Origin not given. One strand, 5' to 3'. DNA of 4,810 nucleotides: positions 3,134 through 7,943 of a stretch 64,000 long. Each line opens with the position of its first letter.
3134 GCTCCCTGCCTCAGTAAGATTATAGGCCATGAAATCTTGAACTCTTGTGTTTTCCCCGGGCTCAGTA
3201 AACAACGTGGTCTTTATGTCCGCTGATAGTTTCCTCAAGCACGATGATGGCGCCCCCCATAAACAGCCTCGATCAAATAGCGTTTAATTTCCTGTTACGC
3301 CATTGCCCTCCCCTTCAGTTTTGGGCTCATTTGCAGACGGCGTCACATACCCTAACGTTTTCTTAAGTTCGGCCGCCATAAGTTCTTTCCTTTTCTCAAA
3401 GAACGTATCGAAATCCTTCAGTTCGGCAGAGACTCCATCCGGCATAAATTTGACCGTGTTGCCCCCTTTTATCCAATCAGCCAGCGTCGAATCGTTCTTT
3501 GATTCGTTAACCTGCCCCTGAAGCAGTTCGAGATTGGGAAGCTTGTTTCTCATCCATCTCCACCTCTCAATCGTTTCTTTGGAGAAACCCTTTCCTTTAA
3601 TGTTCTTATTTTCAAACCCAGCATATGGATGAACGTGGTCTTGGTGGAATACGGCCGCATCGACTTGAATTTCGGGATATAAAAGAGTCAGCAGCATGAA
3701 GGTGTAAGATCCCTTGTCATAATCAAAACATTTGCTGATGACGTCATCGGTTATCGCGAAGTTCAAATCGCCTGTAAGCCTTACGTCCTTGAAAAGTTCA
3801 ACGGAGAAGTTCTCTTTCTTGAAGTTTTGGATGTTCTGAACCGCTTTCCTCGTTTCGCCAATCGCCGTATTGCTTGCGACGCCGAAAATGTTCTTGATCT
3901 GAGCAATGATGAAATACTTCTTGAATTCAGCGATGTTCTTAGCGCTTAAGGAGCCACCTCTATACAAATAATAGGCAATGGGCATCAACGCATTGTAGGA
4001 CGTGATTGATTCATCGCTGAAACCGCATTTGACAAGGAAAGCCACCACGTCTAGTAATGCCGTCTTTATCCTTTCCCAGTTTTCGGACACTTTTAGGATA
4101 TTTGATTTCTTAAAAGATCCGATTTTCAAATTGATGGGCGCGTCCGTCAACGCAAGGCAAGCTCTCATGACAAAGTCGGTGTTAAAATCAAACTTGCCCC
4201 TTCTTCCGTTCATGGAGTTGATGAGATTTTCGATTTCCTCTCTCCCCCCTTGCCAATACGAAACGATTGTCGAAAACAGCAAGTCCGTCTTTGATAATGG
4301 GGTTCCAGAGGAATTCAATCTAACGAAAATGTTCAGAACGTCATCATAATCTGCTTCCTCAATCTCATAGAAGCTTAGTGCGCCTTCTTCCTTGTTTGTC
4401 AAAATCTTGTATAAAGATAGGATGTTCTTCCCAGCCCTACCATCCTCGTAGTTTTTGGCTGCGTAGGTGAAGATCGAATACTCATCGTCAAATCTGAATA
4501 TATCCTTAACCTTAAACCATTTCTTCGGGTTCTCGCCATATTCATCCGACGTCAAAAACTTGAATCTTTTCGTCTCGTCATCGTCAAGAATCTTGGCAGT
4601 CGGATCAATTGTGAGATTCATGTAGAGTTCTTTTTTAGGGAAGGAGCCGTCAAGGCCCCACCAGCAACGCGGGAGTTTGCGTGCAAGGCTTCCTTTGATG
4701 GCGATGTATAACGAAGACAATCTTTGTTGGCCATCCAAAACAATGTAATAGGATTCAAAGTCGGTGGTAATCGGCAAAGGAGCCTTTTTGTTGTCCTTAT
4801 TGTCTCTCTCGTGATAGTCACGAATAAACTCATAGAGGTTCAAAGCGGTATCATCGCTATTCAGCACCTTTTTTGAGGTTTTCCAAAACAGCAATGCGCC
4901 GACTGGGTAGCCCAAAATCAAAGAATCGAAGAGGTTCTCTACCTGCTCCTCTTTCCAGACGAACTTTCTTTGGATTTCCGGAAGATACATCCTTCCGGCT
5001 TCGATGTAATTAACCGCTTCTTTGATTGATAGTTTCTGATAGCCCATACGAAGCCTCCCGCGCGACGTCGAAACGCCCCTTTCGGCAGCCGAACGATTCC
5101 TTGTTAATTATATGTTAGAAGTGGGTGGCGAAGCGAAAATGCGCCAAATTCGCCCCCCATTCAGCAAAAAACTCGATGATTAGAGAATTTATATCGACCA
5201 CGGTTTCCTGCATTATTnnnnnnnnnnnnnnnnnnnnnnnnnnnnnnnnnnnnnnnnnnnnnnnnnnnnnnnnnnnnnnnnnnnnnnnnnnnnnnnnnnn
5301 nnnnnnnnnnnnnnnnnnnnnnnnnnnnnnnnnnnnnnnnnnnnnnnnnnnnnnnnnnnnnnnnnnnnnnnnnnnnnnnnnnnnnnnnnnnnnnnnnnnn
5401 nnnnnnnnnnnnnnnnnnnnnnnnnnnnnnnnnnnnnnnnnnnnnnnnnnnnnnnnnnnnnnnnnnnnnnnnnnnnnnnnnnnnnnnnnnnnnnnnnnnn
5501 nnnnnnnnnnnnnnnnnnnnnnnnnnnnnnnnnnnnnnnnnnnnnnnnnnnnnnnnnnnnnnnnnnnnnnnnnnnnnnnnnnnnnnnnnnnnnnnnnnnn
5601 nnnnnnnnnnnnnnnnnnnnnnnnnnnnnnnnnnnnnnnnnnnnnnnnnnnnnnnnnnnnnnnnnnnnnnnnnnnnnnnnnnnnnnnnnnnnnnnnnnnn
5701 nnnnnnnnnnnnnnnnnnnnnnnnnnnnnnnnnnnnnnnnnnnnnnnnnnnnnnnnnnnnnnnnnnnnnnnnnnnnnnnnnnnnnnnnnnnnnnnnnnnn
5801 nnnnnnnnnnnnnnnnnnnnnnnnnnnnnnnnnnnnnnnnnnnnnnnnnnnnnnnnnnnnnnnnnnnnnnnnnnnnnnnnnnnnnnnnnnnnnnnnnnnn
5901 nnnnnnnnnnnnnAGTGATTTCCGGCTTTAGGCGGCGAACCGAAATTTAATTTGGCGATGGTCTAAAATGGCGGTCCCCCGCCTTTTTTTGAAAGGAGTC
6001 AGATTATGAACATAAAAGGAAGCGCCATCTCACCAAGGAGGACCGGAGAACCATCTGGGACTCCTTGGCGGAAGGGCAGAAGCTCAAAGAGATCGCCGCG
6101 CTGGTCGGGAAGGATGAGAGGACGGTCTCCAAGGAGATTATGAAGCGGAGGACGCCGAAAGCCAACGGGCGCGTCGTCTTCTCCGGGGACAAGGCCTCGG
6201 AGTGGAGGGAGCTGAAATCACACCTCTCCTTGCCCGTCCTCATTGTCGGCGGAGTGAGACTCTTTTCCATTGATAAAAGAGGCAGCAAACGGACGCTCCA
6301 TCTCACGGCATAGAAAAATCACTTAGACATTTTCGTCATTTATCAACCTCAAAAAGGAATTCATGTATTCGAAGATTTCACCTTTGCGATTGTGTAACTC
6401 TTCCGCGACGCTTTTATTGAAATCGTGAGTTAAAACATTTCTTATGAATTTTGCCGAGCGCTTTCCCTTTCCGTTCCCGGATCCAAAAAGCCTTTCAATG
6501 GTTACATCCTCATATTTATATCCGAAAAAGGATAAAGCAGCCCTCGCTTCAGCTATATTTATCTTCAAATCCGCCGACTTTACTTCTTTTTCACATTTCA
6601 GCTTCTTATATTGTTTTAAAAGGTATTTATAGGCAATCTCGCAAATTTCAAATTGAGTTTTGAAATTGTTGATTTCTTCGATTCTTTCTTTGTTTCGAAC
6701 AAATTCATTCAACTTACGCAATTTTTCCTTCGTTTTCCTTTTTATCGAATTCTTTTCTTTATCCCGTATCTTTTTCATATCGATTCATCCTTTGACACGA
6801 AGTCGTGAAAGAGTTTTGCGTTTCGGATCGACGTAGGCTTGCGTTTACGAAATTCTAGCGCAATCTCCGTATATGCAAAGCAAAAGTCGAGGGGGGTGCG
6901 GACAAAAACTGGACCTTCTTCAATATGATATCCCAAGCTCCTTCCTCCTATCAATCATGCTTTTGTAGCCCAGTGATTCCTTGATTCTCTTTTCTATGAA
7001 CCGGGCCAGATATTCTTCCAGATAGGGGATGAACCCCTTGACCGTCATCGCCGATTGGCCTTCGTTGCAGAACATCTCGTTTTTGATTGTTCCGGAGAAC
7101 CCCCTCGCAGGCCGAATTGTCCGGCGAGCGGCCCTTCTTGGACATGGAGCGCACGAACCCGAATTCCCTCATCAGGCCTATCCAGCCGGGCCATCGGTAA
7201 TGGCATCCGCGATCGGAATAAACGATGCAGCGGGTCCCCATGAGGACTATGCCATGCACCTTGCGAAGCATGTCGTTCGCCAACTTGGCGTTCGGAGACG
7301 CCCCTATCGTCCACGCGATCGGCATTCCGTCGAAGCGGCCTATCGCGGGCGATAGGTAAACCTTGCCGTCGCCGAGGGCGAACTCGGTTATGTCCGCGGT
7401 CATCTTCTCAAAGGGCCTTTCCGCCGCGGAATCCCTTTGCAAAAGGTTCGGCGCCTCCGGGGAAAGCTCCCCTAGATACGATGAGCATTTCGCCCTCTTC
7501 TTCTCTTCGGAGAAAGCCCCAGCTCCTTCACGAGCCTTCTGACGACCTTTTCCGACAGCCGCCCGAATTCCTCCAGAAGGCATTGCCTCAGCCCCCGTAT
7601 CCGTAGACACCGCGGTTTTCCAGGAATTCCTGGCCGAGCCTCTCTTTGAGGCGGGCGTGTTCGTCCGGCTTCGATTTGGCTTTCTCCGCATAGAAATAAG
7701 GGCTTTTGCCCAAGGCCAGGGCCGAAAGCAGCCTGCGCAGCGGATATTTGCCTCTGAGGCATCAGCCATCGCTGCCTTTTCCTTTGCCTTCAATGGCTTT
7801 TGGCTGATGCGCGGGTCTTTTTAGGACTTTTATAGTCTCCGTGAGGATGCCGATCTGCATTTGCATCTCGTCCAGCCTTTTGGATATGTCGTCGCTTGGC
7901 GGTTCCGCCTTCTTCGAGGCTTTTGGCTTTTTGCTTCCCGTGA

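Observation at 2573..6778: Defence islet: a GmrSD-type DUF262/DUF1524 nuclease sandwiched between two paralogous HEPN-like proteins, with a third nearby, inserted into a glycan locus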

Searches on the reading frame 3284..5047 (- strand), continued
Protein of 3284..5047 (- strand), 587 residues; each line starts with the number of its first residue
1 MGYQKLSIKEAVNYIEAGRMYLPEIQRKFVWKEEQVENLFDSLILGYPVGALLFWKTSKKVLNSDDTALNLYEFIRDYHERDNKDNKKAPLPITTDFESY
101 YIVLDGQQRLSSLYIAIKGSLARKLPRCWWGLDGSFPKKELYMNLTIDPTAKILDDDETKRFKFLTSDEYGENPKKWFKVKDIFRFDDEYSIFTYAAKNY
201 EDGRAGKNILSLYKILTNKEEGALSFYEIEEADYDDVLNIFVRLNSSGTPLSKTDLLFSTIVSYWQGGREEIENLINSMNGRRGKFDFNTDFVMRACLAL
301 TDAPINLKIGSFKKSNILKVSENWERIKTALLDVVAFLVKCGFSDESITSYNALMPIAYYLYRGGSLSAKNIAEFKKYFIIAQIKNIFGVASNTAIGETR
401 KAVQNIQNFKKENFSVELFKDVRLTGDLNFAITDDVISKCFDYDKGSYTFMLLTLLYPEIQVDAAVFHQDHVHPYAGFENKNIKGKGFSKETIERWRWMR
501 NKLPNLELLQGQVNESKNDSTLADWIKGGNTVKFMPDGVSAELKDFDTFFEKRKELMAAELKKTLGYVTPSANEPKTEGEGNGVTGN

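Call 91: list_cluster_members(proteins=[window:3284-5047:-, P0001, P0015, P0057, P0008, P0005, P0032])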
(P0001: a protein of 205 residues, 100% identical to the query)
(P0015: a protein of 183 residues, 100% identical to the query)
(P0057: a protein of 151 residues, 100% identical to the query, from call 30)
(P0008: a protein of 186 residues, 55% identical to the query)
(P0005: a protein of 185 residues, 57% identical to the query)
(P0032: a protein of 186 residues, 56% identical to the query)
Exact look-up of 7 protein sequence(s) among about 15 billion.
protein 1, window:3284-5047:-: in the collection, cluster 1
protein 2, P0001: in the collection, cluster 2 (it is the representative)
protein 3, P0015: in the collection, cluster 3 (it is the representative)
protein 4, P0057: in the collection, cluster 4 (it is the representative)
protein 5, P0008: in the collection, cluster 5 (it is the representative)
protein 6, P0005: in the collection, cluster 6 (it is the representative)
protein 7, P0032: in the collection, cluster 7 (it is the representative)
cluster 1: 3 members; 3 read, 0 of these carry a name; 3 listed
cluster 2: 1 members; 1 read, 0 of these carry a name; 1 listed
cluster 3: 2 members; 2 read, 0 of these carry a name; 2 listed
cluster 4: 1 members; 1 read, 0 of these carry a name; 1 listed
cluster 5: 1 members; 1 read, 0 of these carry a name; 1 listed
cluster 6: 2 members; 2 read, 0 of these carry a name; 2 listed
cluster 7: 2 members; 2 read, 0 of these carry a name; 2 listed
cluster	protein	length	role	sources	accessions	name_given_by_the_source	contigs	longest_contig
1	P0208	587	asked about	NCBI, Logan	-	-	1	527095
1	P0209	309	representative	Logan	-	-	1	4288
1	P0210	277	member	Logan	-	-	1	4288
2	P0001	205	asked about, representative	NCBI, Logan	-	-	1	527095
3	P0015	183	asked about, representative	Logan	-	-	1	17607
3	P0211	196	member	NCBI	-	-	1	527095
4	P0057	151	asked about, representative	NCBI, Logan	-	-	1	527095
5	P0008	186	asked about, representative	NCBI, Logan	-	-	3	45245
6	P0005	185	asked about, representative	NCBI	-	-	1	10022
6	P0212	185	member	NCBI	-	-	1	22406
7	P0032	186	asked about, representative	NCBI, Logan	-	-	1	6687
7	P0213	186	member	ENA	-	-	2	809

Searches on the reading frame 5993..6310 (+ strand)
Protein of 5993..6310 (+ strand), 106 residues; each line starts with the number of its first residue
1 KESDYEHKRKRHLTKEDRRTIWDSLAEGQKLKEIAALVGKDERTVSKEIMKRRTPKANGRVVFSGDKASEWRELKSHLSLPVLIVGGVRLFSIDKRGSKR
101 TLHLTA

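Call 88: search_protein_families(library=pfam, proteins=[window:5993-6310:+], max_evalue=0.001)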
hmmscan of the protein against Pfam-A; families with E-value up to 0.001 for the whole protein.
seq(106 aa): 1 family
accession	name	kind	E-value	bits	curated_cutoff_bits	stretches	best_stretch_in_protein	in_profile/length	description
PF13936.12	HTH_38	-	1.3e-08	34.9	27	1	11-51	3-43/44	Helix-turn-helix domain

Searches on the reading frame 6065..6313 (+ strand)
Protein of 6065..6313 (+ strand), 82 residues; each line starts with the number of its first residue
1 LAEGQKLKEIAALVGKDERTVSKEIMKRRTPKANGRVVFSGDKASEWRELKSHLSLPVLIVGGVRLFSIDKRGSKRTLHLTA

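Call 3: search_protein_families(library=pfam, proteins=[window:6065-6313:+], max_evalue=1)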
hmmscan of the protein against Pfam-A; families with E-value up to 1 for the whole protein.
window:6065-6313:+ (82 aa): 4 families
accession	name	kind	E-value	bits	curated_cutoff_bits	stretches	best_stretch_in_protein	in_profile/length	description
PF13936.12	HTH_38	-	0.0028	17.8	27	1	3-27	19-43/44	Helix-turn-helix domain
PF13384.12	HTH_23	-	0.017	15.4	24.6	1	2-23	15-36/50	Homeodomain-like domain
PF08281.18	Sigma70_r4_2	-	0.032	14.3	25.7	1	3-26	25-48/54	Sigma-70, region 4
PF13551.12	HTH_29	-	0.085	13.4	28.1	1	1-22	8-30/64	Winged helix-turn helix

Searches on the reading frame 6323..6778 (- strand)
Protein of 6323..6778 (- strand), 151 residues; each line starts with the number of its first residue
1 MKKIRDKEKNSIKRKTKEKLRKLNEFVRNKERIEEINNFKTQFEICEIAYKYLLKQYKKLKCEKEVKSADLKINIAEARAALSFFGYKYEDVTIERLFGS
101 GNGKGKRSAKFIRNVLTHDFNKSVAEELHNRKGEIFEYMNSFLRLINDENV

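Call 3: search_protein_families(library=pfam, proteins=[window:6323-6778:-], max_evalue=1)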
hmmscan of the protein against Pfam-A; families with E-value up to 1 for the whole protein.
window:6323-6778:- (151 aa): 1 family
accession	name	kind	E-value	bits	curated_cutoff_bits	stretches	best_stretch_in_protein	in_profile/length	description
PF16522.10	FliS_cochap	-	0.0041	17.4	43.2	1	14-98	17-99/149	Flagellar FLiS export co-chaperone, HP1076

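Call 4: search_protein_families(library=padloc, proteins=[window:6323-6778:-], max_evalue=1)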
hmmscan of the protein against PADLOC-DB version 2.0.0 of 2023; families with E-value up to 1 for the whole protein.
window:6323-6778:- (151 aa): 0 families

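Call 5: search_protein_families(library=ncbifam, proteins=[window:6323-6778:-], max_evalue=1)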
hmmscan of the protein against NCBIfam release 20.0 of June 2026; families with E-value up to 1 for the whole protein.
window:6323-6778:- (151 aa): 1 family
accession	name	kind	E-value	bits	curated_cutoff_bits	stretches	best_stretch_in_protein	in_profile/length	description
NF047355.1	ABC_bind_Mn_Staph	exception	0.29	10.3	500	1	3-58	161-217/309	manganese ABC transporter substrate-binding lipoprotein MntC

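Call 11: search_protein_families(library=phrogs, proteins=[window:6323-6778:-], max_evalue=1)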
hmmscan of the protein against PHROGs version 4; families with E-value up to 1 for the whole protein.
window:6323-6778:- (151 aa): 0 families

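Call 30: find_homologous_proteins(query=window:6323-6778:-, max_evalue=0.01)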
Query window:6323-6778:- (151 aa): 1 proteins with E <= 0.01 among 45 candidates.
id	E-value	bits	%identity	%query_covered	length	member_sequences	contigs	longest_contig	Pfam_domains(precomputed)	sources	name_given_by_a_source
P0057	9.9e-89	313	100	100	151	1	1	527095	-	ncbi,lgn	-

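Call 32: find_encoding_contigs(protein=P0057, flank=10000, max_places=4)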
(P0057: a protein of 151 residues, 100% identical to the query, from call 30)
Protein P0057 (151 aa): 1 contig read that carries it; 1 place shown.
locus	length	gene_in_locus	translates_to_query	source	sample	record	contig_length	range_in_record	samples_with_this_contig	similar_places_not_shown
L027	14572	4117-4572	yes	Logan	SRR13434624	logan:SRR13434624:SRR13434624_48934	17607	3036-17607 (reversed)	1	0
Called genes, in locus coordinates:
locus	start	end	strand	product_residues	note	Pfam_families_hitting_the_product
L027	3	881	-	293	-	?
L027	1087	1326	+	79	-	-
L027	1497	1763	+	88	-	-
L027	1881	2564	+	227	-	-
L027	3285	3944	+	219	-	PF00665:rve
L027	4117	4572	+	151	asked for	-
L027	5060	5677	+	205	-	PF18736:pEK499_p136 (weak)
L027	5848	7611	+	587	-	PF03235:GmrSD_N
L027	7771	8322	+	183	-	-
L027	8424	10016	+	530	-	PF01943:Polysacc_synt, PF13440:Polysacc_synt_3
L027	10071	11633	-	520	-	-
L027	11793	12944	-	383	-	PF08011:PDDEXK_9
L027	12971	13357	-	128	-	PF09820:AAA-ATPase_like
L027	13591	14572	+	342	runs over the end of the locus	PF01370:Epimerase, PF02719:Polysacc_synt_2, PF04321:RmlD_sub_bind, PF05368:NmrA, PF01073:3Beta_HSD, PF13460:NAD_binding_10, PF16363:GDP_Man_Dehyd, PF08485:Polysacc_syn_2C, +3 more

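Call 42: predict_structure(protein=window:6323-6778:-)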
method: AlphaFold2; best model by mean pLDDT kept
length: 151 residues; sequences in the alignment: 1
mean_pLDDT: 52.8   pTM: 0.29
mean pLDDT of the five models: 52.8, 52.1, 48.8, 48.3, 44.3
residues with pLDDT >= 90: 14; 70-90: 17; 50-70: 25; < 50: 95
segments of 3 or more residues with pLDDT < 50: 63-151
pLDDT, mean of each block of 10 residues (from residue 1): 84 92 84 63 55 54 43 37 39 38 40 41 45 44 38 34
secondary structure, 60 per line:
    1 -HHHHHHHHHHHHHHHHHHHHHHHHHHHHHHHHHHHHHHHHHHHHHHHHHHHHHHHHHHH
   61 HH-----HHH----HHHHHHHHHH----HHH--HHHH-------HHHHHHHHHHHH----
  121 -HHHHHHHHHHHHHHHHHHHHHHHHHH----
elements in order: H2-62 H75-84 H94-97 H105-116 H122-147

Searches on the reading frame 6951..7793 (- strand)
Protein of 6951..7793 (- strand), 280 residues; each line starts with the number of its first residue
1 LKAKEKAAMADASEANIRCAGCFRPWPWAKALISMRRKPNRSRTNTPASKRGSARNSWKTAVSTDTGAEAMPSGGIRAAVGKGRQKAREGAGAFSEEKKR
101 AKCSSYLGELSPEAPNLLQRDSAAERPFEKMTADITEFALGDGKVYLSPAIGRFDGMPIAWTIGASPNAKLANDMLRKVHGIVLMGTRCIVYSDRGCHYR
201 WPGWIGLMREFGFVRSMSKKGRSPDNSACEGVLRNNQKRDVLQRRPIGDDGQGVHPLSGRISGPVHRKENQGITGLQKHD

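Call 3: search_protein_families(library=pfam, proteins=[window:6951-7793:-], max_evalue=1)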
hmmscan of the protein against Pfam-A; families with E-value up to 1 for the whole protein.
window:6951-7793:- (280 aa): 2 families
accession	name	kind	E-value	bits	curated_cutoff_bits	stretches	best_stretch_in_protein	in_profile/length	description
PF00665.32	rve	-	3.2e-08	34.2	32.6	1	125-223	2-102/102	Integrase core domain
PF18277.6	AbrB_C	-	0.036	14.2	22.8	1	131-149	4-24/37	AbrB C-terminal domain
